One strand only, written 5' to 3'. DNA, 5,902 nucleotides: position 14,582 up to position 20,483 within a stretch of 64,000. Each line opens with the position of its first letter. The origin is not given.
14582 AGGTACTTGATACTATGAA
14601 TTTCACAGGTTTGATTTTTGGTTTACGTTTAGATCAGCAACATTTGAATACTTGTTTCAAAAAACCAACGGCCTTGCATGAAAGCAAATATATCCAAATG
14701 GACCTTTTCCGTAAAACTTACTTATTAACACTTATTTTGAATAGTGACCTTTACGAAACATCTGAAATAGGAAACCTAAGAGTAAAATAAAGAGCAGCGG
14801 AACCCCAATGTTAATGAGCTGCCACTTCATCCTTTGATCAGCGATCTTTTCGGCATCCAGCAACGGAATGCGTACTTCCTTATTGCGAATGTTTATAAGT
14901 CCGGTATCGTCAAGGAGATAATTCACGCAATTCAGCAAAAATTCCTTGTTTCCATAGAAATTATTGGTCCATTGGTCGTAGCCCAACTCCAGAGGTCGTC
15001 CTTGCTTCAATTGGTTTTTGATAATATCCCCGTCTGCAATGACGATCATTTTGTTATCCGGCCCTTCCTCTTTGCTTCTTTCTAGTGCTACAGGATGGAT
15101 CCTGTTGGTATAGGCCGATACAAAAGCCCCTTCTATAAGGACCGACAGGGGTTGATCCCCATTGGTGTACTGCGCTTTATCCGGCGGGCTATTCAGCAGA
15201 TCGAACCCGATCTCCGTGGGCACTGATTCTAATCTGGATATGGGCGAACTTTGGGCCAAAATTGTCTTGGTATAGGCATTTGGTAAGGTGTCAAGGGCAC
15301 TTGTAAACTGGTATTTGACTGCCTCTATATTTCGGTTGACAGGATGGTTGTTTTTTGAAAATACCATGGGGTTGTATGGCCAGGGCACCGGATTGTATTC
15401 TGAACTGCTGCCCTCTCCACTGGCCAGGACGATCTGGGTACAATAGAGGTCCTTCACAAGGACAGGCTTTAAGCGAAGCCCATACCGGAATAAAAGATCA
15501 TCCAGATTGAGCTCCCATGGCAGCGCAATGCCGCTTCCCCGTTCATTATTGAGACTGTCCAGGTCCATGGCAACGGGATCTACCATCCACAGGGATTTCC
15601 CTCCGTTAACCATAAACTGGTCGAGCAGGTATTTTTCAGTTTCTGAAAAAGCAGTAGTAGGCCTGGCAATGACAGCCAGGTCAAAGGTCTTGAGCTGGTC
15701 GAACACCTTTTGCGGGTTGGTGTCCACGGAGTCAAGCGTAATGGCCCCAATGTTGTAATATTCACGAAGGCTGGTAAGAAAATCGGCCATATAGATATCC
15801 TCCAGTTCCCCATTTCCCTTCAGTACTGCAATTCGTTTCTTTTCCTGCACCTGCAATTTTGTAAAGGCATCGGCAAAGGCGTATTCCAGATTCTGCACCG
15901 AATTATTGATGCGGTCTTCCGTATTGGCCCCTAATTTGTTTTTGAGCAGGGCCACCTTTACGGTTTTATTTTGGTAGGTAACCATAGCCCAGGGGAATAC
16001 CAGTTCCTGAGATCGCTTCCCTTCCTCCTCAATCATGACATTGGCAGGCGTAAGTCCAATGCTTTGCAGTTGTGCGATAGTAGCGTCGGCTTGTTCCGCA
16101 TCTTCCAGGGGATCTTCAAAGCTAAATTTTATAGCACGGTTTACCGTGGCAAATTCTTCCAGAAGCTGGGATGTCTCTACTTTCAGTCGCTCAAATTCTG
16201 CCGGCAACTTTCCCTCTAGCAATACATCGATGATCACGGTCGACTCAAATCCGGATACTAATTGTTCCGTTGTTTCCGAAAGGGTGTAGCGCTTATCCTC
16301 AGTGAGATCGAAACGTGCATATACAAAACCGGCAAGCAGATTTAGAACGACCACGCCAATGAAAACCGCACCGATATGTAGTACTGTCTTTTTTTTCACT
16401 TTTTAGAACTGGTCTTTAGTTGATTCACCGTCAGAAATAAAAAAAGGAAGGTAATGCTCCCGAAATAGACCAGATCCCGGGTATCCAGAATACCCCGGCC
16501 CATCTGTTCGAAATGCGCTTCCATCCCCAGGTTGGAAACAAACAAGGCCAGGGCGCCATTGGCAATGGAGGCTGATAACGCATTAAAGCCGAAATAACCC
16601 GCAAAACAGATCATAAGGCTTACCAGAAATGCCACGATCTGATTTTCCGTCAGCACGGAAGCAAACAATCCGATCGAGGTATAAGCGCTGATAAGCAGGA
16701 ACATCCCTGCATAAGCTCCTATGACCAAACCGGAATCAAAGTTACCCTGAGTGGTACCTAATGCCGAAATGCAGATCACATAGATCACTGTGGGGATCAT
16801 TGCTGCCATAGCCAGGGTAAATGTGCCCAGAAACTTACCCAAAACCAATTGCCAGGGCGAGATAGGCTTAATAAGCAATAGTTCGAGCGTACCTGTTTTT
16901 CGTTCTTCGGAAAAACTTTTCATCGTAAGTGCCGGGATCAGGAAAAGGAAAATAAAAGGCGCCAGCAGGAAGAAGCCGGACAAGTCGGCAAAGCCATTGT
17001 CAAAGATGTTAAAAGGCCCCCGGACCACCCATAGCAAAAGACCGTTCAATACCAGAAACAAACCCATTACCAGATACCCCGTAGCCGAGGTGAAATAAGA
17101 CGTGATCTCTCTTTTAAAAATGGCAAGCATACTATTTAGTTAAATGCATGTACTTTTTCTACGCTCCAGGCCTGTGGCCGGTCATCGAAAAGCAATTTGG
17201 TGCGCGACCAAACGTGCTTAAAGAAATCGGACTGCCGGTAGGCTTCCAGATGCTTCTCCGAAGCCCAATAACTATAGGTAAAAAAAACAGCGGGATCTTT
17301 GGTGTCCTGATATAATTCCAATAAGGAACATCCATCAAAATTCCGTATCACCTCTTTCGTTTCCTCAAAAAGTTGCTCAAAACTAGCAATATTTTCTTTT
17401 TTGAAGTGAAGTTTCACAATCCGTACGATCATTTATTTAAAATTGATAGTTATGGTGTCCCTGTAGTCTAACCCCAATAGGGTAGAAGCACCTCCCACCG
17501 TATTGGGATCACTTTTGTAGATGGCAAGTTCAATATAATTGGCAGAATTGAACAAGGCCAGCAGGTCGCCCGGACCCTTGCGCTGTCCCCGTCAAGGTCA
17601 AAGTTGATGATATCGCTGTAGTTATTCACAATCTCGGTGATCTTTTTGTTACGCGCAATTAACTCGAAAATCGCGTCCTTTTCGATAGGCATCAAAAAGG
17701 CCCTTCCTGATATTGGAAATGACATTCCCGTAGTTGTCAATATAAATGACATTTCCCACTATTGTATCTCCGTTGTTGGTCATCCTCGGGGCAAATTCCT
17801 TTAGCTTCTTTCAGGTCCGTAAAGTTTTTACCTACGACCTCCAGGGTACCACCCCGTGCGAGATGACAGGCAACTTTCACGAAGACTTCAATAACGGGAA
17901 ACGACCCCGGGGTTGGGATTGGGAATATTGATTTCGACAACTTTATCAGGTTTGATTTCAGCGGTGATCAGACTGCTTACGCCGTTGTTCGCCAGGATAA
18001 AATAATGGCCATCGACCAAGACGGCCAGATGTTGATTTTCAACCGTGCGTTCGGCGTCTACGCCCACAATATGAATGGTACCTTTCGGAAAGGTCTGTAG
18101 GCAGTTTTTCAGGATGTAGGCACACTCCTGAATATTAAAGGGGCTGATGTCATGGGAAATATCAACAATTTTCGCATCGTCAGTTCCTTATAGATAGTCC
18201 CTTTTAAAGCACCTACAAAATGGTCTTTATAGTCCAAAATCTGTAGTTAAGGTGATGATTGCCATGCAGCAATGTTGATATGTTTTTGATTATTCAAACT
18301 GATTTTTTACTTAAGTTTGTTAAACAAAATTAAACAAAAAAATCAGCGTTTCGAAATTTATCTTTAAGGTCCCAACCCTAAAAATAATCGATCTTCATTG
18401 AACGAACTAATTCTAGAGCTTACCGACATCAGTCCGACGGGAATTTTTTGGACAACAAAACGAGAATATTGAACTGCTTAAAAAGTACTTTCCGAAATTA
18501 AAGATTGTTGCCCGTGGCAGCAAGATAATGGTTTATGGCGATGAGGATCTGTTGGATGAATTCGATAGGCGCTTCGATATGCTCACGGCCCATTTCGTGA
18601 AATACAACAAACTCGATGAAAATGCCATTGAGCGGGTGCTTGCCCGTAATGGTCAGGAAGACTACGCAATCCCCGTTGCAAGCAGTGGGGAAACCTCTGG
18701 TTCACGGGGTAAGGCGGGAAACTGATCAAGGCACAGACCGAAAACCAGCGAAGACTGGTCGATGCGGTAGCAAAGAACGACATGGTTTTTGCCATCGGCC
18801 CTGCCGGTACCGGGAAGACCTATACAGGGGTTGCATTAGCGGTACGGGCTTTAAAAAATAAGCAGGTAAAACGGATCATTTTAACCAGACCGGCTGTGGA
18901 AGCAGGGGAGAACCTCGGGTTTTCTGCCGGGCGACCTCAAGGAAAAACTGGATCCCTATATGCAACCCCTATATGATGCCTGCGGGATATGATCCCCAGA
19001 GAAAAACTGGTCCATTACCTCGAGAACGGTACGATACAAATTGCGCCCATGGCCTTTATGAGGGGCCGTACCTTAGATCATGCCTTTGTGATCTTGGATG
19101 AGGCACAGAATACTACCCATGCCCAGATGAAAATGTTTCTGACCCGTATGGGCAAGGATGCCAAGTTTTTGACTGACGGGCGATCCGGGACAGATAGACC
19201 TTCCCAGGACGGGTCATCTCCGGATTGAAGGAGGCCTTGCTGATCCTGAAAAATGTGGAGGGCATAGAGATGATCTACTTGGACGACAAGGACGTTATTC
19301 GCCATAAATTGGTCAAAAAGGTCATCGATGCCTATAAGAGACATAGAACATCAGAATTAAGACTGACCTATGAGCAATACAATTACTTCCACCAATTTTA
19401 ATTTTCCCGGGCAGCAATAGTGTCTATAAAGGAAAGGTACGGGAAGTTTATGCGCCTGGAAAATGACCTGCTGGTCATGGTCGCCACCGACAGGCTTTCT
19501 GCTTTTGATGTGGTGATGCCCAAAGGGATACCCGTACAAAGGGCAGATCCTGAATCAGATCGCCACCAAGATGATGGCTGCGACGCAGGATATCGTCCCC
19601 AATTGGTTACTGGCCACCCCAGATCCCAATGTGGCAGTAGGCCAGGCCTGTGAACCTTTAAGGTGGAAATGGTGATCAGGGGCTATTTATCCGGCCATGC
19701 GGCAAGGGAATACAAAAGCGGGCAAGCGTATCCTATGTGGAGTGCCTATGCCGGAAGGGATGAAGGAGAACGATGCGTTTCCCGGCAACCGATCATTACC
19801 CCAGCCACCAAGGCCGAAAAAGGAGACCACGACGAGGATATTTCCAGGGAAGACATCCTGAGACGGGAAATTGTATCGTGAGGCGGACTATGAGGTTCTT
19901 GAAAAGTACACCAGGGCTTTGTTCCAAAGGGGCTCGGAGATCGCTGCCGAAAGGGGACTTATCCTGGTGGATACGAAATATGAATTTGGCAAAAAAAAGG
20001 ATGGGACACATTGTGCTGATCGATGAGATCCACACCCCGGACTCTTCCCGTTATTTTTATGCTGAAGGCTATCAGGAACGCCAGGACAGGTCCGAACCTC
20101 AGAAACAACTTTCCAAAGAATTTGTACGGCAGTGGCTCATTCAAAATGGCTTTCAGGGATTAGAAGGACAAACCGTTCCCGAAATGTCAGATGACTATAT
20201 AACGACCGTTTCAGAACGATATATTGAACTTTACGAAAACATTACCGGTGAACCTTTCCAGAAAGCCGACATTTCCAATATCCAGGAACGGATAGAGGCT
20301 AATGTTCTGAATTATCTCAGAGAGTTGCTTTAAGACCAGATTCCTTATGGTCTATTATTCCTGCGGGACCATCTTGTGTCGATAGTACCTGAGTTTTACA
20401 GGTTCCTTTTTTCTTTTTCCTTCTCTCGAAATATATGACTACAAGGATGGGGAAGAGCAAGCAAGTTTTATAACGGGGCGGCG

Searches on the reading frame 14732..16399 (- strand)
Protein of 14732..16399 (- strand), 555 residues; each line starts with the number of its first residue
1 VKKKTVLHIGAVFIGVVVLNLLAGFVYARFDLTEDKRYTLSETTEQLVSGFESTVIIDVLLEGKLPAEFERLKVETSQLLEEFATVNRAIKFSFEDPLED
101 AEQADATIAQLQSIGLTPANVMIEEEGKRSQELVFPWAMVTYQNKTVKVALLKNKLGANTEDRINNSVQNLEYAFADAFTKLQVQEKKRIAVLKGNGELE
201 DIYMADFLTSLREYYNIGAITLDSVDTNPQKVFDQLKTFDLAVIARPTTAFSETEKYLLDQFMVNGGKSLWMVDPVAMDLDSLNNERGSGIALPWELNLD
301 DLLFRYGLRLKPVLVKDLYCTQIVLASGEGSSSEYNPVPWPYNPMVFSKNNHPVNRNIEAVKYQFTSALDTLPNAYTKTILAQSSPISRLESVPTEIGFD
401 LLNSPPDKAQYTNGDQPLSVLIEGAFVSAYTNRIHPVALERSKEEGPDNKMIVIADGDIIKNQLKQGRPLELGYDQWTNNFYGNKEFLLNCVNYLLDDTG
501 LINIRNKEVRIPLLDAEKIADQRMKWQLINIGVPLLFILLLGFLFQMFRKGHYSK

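Call 62: search_protein_families(library=pfam, proteins=[window:14732-16399:-], max_evalue=0.0001)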
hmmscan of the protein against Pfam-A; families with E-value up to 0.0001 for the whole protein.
window:14732-16399:- (555 aa): 2 families
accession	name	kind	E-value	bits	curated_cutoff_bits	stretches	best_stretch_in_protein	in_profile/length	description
PF09822.16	ABC_transp_aux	-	1.3e-96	323.7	34.7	1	187-491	1-288/288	ABC-type uncharacterized transport system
PF23357.1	DUF7088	-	2e-29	102.3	27.8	1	34-141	1-105/105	Domain of unknown function (DUF7088)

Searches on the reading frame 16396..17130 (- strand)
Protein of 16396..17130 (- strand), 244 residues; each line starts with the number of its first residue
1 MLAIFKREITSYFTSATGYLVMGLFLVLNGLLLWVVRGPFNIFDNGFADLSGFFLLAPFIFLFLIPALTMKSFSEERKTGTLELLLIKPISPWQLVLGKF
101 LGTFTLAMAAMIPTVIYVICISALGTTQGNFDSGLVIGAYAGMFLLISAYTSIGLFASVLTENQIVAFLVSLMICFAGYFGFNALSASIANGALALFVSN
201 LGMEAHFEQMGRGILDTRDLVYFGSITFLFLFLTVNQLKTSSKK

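Call 62: search_protein_families(library=pfam, proteins=[window:16396-17130:-], max_evalue=0.0001)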
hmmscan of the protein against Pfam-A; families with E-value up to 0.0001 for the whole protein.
window:16396-17130:- (244 aa): 5 families
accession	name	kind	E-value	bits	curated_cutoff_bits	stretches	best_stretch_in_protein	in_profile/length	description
PF12679.13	ABC2_membrane_2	-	9.6e-17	61.6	27.2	1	49-192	72-209/283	ABC-2 family transporter protein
PF12698.13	ABC2_membrane_3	-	2.6e-12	46.9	31.6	1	52-232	163-337/347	ABC-2 family transporter protein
PF12730.13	ABC2_membrane_4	-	4.5e-09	37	27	1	22-178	19-179/179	ABC-2 family transporter protein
PF13346.12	ABC2_membrane_5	-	7.7e-06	26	25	1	58-187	40-166/205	ABC-2 family transporter protein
PF01061.29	ABC2_membrane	-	1.9e-05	24.7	26.9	1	2-179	4-179/211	ABC-2 type transporter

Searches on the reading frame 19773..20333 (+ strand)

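Call 62: search_protein_families(library=pfam, proteins=[window:19773-20333:+], max_evalue=0.0001)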
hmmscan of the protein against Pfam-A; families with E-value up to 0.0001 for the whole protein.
window:19773-20333:+ (186 aa): 1 family
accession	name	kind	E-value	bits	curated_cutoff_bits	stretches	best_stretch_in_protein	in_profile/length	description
PF01259.24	SAICAR_synt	-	3.8e-11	43.6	20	1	75-124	178-221/233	SAICAR synthetase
